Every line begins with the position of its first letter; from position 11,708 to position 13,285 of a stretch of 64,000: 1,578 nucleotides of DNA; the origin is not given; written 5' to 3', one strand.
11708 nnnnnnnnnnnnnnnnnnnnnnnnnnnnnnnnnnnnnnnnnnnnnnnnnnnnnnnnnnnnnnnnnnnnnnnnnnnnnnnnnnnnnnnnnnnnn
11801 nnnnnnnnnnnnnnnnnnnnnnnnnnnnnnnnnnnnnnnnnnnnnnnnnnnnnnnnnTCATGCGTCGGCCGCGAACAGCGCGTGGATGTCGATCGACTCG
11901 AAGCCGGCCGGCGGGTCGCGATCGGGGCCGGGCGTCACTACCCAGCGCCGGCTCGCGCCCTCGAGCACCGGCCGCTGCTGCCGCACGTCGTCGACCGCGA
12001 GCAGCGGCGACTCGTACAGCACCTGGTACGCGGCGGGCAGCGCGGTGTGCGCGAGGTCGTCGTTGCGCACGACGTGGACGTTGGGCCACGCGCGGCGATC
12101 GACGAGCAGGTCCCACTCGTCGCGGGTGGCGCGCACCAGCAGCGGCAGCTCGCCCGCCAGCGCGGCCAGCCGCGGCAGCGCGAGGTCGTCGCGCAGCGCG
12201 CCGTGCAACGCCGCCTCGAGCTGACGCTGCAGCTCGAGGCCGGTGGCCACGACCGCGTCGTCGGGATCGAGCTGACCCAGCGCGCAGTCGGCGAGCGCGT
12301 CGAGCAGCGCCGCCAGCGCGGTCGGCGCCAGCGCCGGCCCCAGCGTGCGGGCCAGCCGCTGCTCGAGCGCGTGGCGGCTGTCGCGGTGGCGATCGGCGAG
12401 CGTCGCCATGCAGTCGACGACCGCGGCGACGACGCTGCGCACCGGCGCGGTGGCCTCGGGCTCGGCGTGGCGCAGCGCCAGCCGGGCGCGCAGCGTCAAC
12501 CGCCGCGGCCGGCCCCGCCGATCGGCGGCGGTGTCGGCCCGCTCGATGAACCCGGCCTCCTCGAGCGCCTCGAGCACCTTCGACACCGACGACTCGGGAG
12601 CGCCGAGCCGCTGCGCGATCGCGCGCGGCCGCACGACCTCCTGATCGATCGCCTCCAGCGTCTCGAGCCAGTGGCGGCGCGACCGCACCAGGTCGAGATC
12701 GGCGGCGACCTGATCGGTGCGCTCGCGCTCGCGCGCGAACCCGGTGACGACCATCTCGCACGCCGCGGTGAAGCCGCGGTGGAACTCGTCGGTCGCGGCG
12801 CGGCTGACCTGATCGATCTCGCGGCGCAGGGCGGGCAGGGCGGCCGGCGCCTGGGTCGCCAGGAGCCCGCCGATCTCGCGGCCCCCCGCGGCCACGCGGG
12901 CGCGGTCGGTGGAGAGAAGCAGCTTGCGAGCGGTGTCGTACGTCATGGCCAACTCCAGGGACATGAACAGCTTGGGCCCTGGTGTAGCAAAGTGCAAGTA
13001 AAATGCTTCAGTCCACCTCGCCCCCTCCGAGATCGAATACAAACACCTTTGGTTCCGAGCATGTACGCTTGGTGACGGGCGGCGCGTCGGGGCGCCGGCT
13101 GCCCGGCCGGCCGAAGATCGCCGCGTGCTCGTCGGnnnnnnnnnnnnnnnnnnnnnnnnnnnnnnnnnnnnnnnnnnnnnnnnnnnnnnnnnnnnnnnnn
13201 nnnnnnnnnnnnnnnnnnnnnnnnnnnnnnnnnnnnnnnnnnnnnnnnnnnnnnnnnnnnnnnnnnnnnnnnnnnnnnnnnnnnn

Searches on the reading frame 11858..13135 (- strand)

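Call 85: search_protein_families(library=pfam, proteins=[window:11858-13135:-], max_evalue=0.0001)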
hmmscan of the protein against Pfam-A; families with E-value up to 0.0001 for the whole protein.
window:11858-13135:- (425 aa): 7 families
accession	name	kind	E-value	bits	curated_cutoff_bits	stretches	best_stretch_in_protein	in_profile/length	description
PF12802.13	MarR_2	-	1.6e-08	35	27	1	156-207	7-60/61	MarR family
PF09339.16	HTH_IclR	-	5.7e-06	26.5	22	1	160-199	12-50/52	IclR helix-turn-helix domain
PF01047.28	MarR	-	1.6e-05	25.1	24.6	1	168-207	18-57/59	MarR family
PF01978.25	TrmB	-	3.6e-05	24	25.6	1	167-200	22-55/68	Sugar-specific transcriptional regulator TrmB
PF25213.1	HVO_A0261_N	-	4.5e-05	23.7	35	0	149-201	7-58/86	HVO_A0261 N-terminal domain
PF01325.25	Fe_dep_repress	-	6.2e-05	23.6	26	0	157-198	10-53/60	Iron dependent repressor, N-terminal DNA binding domain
PF14394.12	DUF4423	-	8.1e-05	22.9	30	0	163-201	32-70/165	Domain of unknown function (DUF4423)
